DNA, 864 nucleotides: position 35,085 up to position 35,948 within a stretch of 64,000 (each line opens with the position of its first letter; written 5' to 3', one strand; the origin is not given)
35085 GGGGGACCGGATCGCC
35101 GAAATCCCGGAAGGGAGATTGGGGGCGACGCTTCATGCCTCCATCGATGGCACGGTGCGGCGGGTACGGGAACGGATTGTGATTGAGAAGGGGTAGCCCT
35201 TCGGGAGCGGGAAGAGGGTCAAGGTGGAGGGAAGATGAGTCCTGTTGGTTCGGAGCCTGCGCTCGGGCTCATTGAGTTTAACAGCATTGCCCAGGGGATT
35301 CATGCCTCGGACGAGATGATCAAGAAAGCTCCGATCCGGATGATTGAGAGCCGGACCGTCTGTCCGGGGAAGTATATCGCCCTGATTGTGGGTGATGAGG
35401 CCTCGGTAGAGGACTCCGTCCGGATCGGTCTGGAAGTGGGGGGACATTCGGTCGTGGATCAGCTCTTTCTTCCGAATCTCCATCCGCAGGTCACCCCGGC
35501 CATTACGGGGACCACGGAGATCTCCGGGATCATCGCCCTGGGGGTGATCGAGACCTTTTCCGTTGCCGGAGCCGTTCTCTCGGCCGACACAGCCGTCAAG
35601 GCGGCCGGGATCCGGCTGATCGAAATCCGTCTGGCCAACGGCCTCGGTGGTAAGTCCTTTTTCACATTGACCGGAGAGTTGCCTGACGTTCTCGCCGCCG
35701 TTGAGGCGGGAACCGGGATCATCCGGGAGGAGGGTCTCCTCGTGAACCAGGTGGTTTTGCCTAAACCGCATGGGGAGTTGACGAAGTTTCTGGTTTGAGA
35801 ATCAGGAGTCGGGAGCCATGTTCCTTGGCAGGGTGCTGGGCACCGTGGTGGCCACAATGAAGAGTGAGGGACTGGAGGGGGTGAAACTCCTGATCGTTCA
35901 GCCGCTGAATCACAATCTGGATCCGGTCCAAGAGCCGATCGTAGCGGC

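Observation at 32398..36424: BMC core lacks phosphotransacylase and alcohol dehydrogenase but encodes a PduS-like flavo-FeS protein and a Cys-containing PduT-like BMC-T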

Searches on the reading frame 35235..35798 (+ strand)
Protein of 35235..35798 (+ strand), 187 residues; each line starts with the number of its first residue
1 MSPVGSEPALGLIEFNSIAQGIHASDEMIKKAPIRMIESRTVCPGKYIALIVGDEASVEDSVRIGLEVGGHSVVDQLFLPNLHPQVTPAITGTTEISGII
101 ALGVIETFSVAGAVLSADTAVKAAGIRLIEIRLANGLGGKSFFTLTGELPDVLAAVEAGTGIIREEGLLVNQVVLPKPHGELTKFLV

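Call 3: search_protein_families(library=pfam, proteins=[window:35235-35798:+])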
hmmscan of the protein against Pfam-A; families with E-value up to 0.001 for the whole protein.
window:35235-35798:+ (187 aa): 1 family
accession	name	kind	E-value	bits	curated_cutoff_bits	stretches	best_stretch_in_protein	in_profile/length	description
PF00936.24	BMC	-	4.5e-40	135.9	24.5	2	101-178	1-75/75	BMC domain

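Call 21: search_solved_structures(query=window:35235-35798:+, show_alignments=4, max_evalue=0.00001)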
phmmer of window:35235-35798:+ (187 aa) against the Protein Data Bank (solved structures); distinct sequences matched with E-value up to 0.00001: 22.
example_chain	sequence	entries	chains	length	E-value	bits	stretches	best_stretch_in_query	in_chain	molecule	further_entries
3nwg_A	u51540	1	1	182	5.4e-54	186.1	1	9-185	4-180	Microcompartments protein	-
3pac_A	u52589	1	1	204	4.5e-43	150.5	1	7-184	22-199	Shell protein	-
3n79_A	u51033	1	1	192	3.8e-39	137.7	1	8-183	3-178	PduT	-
8t6n_A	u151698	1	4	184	1.9e-38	135.4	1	8-183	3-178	T33-27.1 : B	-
4nwn_A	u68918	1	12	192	2.9e-38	134.8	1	8-183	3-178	Uncharacterized protein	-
3vcd_A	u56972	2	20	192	3.1e-37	131.5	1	8-183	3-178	Propanediol utilization polyhedral body protein PduT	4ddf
6fdb_A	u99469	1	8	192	4.1e-35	124.6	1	8-183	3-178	Propanediol utilization protein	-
5dii_A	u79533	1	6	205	1.9e-28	102.9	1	6-158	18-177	Microcompartments protein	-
5dih_A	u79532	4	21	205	5.2e-27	98.2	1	6-158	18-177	Microcompartments protein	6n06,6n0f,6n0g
8ukm_A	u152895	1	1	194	1.6e-25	93.4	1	6-182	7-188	T33-ml30-redesigned-tandem-BMC-T-fold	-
8un1_B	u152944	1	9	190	2.1e-23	86.5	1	7-178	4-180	T33-ml23-redesigned-tandem-BMC-T-fold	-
8uf0_B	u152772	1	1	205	2.4e-23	86.2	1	7-178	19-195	T33-ml23-redesigned-tandem-BMC-T-fold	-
8ui2_A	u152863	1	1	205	3.4e-23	85.8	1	6-182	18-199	T33-ml28-redesigned-tandem-BMC-T-fold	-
6ner_A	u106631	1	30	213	9.4e-12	48.5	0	98-181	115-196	BMC-H tandem fusion protein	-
5l38_A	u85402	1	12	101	4.4e-08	36.6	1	101-183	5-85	MSM0272 - RMM microcompartment shell protein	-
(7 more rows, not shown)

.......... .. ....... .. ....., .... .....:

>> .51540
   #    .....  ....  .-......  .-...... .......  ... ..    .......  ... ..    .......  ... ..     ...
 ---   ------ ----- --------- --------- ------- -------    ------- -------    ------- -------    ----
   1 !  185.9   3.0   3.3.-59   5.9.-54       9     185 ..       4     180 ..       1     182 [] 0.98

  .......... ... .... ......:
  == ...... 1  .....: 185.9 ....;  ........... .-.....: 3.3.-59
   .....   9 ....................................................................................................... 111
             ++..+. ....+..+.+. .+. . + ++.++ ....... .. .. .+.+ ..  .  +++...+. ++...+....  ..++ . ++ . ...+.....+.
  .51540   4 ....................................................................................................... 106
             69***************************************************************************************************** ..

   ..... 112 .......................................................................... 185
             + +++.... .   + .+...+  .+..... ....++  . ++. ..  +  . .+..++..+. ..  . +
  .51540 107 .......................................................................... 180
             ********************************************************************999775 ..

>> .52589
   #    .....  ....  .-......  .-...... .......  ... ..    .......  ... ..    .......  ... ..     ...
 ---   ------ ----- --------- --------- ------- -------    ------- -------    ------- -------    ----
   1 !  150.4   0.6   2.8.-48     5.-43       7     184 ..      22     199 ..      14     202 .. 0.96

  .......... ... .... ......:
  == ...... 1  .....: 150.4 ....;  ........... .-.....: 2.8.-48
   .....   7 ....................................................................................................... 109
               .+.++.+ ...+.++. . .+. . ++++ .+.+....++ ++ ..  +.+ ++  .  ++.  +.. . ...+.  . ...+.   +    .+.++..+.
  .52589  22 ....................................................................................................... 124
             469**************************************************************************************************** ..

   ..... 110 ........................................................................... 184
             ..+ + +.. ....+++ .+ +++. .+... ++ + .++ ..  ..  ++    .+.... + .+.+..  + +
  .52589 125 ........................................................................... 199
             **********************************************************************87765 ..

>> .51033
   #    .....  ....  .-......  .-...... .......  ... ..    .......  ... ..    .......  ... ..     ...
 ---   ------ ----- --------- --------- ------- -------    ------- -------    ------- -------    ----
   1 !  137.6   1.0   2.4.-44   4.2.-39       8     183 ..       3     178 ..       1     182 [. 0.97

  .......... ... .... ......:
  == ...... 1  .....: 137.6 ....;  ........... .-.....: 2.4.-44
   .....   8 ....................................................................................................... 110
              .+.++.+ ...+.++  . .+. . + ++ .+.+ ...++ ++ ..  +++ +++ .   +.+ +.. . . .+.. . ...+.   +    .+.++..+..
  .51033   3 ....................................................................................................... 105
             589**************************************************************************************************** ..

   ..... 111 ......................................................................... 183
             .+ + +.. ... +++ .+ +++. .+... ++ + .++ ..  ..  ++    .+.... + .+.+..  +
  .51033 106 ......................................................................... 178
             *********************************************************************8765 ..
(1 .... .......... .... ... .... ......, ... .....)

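Call 42: search_protein_families(library=ncbifam, proteins=[window:35235-35798:+], max_evalue=0.00001)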
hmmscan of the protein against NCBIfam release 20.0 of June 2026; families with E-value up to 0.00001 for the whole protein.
window:35235-35798:+ (187 aa): 5 families
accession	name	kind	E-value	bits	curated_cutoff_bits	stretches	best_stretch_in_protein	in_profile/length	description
TIGR02526.1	eut_PduT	equivalog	3.7e-30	104.9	250.3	1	8-186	3-182/182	ethanolamine utilization microcompartment shell protein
NF053791.1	BMC_CsoS1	equivalog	5.4e-16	58.6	166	2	100-185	7-91/93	alpha-carboxysome major shell protein CsoS1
NF012018.0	PRK15474.1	equivalog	1.2e-14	54.4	133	1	101-184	3-84/97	ethanolamine utilization microcompartment protein EutM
NF053792.1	beta_CO2some_O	equivalog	1e-12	47.9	270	1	100-185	7-90/205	beta-carboxysome assembly protein CcmO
NF012010.0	PRK15466.1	equivalog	6.3e-11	42.6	218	0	9-61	4-56/166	ethanolamine utilization microcompartment protein EutK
